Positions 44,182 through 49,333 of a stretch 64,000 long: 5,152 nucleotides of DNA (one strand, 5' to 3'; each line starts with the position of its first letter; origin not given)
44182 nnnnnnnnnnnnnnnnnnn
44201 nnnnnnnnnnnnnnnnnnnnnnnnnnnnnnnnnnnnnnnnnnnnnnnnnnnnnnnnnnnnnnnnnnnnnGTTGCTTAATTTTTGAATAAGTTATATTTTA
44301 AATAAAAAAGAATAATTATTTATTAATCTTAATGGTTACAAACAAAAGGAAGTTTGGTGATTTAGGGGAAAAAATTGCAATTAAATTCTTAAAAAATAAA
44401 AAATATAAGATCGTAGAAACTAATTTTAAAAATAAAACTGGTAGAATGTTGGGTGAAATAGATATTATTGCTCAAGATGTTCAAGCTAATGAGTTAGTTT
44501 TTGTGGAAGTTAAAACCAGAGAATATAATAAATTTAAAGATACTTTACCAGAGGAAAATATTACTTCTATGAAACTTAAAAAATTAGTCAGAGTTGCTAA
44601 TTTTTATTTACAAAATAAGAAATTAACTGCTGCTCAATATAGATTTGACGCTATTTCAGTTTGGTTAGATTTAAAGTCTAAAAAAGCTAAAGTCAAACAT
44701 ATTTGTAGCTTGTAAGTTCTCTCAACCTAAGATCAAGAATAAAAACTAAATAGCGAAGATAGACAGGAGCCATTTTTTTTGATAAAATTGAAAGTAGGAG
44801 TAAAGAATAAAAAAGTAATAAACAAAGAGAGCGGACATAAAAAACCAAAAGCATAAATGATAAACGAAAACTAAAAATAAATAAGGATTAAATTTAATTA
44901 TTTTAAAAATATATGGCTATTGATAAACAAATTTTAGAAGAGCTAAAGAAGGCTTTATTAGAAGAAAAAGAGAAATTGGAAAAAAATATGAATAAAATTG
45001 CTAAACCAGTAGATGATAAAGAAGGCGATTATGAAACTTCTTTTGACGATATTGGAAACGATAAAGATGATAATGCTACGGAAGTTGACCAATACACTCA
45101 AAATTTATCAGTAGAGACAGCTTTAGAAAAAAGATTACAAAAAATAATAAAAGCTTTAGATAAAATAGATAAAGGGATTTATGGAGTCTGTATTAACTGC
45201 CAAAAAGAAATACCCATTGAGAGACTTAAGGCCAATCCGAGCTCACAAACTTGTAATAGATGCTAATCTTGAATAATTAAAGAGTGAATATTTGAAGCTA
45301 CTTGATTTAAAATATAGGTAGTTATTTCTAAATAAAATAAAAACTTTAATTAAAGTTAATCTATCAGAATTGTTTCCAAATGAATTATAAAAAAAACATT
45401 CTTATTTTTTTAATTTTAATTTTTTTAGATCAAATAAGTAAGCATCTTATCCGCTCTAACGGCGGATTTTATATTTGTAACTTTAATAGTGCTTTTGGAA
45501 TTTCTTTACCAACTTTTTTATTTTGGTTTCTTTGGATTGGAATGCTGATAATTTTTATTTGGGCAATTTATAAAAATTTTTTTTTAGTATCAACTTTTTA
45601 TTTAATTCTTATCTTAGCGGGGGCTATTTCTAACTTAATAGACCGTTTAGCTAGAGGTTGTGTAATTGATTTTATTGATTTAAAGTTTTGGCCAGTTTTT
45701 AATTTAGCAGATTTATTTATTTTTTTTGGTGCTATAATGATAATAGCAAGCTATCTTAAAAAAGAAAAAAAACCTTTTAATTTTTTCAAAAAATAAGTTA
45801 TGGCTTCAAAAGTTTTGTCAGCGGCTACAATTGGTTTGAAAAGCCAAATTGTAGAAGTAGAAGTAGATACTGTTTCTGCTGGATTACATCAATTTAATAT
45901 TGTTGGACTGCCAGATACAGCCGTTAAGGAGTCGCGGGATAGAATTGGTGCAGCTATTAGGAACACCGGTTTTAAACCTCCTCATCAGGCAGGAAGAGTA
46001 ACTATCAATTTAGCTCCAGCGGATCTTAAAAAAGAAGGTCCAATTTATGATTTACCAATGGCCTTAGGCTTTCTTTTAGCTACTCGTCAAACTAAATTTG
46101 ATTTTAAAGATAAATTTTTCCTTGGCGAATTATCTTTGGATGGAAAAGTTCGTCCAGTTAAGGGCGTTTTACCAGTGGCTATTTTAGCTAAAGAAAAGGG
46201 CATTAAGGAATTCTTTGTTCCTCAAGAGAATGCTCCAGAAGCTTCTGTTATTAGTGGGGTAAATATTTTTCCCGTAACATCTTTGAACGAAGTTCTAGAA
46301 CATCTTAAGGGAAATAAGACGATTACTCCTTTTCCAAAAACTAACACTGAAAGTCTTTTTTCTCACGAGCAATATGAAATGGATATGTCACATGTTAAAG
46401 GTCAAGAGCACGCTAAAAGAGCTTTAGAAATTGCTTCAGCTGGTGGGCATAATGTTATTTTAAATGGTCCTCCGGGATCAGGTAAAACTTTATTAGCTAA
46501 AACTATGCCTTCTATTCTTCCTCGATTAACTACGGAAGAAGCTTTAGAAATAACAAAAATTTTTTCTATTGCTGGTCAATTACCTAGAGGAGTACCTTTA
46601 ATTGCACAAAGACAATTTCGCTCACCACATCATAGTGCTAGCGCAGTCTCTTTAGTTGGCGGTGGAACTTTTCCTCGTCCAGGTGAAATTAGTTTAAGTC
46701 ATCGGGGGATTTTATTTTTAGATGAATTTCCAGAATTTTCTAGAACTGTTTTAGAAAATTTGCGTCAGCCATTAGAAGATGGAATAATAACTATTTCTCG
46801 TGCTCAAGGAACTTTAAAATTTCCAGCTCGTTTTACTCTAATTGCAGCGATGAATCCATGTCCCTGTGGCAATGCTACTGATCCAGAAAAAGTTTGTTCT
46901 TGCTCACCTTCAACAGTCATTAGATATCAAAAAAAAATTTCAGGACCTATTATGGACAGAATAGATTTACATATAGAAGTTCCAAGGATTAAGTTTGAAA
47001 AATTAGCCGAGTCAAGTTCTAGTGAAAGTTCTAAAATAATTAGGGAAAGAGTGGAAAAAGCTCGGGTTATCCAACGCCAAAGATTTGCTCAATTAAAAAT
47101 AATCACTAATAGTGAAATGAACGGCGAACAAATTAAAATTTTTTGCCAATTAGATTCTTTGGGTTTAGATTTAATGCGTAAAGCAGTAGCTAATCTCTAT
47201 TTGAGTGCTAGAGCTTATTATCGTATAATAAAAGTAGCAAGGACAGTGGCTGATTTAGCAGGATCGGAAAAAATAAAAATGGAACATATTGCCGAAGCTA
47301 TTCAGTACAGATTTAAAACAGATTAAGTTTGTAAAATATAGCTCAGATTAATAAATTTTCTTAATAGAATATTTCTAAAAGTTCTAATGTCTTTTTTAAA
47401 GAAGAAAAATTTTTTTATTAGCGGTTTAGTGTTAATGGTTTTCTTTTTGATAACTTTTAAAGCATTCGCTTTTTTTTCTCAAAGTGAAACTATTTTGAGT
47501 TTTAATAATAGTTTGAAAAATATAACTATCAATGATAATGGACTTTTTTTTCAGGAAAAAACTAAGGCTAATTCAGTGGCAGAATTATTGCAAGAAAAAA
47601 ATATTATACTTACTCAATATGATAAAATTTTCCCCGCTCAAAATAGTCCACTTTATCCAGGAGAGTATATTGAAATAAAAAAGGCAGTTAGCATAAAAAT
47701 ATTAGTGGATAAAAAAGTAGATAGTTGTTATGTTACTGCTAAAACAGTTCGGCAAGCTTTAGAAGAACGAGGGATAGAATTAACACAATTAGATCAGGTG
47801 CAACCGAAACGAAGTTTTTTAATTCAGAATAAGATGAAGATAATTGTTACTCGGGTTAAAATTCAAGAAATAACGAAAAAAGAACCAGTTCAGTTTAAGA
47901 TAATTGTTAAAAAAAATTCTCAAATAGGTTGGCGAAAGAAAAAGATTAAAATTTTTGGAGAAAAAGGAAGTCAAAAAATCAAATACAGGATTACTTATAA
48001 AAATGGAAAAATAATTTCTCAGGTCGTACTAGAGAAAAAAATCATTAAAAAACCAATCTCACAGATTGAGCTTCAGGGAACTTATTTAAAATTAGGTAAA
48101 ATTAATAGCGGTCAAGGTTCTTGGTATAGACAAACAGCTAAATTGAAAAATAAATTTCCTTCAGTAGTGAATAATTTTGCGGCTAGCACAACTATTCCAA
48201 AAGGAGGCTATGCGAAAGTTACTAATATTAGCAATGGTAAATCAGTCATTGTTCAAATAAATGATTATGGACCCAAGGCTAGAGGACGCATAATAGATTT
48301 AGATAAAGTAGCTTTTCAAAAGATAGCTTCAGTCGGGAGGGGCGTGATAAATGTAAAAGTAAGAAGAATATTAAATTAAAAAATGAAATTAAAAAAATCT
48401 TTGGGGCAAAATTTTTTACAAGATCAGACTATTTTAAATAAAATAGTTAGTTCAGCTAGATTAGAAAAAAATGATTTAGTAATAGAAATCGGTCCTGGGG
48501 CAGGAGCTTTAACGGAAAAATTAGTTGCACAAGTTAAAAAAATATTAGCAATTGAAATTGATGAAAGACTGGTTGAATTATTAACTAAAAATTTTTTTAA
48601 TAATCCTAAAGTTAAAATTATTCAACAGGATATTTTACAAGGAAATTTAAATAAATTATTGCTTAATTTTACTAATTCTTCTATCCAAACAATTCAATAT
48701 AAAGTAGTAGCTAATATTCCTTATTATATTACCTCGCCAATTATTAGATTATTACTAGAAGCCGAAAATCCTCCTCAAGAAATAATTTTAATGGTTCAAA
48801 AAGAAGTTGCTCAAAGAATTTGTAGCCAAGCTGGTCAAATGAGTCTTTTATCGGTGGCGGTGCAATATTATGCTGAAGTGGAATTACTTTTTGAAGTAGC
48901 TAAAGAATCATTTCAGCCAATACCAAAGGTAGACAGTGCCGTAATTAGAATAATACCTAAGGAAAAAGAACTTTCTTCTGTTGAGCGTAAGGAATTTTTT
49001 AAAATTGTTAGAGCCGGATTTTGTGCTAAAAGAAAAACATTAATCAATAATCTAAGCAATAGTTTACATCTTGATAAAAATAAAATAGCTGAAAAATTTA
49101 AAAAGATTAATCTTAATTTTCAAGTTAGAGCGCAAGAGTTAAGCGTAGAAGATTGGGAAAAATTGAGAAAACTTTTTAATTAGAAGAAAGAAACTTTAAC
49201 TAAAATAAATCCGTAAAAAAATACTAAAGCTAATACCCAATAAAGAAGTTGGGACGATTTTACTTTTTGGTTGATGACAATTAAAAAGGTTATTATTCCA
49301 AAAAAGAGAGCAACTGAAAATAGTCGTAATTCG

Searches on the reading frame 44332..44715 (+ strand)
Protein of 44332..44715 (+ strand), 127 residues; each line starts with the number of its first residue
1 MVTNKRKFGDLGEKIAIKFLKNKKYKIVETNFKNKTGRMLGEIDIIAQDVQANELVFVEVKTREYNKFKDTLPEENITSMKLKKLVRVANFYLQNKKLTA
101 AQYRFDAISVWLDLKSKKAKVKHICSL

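Call 11: search_protein_families(library=pfam, proteins=[window:44332-44715:+], max_evalue=0.00001)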
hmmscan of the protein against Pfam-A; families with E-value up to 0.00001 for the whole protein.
window:44332-44715:+ (127 aa): 1 family
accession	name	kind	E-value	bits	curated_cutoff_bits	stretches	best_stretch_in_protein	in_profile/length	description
PF02021.23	UPF0102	-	9.2e-25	87.3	23.6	1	12-110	1-80/80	Uncharacterised protein family UPF0102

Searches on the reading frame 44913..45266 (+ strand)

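Call 11: search_protein_families(library=pfam, proteins=[window:44913-45266:+], max_evalue=0.00001)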
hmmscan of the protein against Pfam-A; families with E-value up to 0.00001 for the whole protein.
window:44913-45266:+ (117 aa): 1 family
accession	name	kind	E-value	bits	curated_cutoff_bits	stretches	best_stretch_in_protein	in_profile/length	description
PF01258.23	zf-dskA_traR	-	4.2e-07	30.3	24.9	1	88-117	1-30/36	Prokaryotic dksA/traR C4-type zinc finger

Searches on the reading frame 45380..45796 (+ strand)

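Call 11: search_protein_families(library=pfam, proteins=[window:45380-45796:+], max_evalue=0.00001)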
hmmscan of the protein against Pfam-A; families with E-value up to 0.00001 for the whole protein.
window:45380-45796:+ (138 aa): 1 family
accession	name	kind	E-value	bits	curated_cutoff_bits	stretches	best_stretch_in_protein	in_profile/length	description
PF01252.23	Peptidase_A8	-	2.7e-20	73.4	25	1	9-126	1-141/142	Signal peptidase (SPase) II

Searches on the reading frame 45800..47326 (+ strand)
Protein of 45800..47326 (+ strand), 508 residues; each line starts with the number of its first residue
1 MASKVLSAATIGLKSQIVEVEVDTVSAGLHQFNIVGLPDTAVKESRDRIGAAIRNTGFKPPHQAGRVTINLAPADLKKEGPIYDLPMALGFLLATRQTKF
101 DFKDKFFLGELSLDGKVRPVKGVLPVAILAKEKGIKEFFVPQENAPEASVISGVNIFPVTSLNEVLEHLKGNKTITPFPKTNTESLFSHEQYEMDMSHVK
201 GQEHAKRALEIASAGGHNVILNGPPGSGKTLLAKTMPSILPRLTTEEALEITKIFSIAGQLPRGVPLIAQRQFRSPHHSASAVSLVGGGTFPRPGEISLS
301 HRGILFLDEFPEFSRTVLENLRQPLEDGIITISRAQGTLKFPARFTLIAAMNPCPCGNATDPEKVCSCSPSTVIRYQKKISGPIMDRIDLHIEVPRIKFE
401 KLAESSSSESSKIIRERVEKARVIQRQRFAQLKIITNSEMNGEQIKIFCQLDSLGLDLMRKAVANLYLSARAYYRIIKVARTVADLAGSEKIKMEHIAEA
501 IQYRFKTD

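Call 11: search_protein_families(library=pfam, proteins=[window:45800-47326:+], max_evalue=0.00001)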
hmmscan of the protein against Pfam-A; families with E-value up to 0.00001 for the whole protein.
window:45800-47326:+ (508 aa): 6 families
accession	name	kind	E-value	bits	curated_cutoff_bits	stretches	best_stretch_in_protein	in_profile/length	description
PF01078.27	Mg_chelatase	-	5.2e-93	310.6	20.3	1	195-401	1-206/207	Magnesium chelatase, subunit ChlI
PF13541.12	ChlI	-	3.6e-44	150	27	1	20-144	1-121/121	Subunit ChlI of Mg-chelatase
PF13335.12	Mg_chelatase_C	-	9.8e-32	109.9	26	1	409-504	2-94/94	Magnesium chelatase, subunit ChlI C-terminal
PF07728.20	AAA_5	-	7.8e-10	39.3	22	1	218-355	1-125/139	AAA domain (dynein-related subfamily)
PF00493.29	MCM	-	4.6e-08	32.9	23.3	1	294-390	114-200/224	MCM P-loop domain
PF05362.19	Lon_C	-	4.3e-07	30.1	21.1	1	29-168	53-201/205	Lon protease (S16) C-terminal proteolytic domain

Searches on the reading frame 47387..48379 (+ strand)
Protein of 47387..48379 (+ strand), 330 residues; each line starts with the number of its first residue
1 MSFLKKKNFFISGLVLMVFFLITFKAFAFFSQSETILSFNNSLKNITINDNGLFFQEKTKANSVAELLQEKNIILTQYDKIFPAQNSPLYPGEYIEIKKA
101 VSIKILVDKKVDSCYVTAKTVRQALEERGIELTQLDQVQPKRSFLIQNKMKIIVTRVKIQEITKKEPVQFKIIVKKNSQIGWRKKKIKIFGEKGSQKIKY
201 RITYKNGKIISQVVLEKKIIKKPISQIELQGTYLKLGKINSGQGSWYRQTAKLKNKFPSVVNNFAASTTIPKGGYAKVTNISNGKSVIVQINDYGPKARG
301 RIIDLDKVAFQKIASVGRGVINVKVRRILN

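Call 11: search_protein_families(library=pfam, proteins=[window:47387-48379:+], max_evalue=0.00001)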
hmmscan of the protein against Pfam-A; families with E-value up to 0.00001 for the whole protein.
window:47387-48379:+ (330 aa): 3 families
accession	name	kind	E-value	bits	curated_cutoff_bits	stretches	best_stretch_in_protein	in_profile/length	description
PF03990.20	DUF348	-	2.9e-14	52.9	24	1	104-142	2-40/41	G5-linked-Ubiquitin-like domain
PF07501.17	G5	-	3.4e-13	50.1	23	1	161-232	3-74/75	G5 domain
PF03330.24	DPBB_1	-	4.3e-13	49.8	28.8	1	242-325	4-83/83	Lytic transglycolase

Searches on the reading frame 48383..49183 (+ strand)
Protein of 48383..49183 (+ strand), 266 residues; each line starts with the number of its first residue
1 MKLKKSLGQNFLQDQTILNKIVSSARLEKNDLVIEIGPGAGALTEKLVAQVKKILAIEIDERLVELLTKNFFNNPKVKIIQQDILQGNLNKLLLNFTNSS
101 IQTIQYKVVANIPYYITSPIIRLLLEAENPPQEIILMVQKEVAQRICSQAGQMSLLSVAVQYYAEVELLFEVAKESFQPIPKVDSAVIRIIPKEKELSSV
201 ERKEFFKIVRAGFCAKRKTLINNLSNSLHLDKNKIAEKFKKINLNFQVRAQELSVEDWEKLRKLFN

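Call 11: search_protein_families(library=pfam, proteins=[window:48383-49183:+], max_evalue=0.00001)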
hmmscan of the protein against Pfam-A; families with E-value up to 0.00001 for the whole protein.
window:48383-49183:+ (266 aa): 1 family
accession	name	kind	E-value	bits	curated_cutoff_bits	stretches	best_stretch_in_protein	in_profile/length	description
PF00398.26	RrnaAD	-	5.6e-66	222.8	24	1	2-263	3-259/263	Ribosomal RNA adenine dimethylase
